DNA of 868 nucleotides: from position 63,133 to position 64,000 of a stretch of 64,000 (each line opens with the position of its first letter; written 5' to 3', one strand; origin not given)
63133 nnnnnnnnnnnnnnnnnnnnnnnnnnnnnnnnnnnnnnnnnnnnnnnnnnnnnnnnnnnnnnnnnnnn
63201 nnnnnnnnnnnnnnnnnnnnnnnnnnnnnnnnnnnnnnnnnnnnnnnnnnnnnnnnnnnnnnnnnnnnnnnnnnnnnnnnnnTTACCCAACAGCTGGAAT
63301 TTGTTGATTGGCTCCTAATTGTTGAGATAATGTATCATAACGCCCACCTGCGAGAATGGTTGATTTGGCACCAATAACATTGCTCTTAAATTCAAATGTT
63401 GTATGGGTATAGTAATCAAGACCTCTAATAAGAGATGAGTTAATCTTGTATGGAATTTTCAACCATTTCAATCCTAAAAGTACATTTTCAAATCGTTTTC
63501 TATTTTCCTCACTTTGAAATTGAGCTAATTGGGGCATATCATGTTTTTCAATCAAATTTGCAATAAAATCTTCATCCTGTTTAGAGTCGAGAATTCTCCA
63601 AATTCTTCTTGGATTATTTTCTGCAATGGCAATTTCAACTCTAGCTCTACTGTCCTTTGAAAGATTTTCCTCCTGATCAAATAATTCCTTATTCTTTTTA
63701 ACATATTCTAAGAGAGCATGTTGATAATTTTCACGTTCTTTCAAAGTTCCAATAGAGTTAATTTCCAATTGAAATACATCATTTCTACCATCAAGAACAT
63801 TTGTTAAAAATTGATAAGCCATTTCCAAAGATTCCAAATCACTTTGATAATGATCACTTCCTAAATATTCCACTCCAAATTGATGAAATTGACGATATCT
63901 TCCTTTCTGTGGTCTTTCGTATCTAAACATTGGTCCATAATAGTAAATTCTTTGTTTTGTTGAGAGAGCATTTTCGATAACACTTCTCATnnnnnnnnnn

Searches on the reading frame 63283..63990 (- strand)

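Call 40: search_protein_families(library=pfam, proteins=[window:63283-63990:-], max_evalue=0.000001)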
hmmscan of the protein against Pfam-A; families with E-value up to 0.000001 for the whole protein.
window:63283-63990:- (235 aa): 2 families
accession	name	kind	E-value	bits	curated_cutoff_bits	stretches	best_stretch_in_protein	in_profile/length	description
PF13393.11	tRNA-synt_His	-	2.5e-20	73.4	25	1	11-235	87-300/308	Histidyl-tRNA synthetase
PF00587.30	tRNA-synt_2b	-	4.2e-07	30.6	29.3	1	13-227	37-147/179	tRNA synthetase class II core domain (G, H, P, S and T)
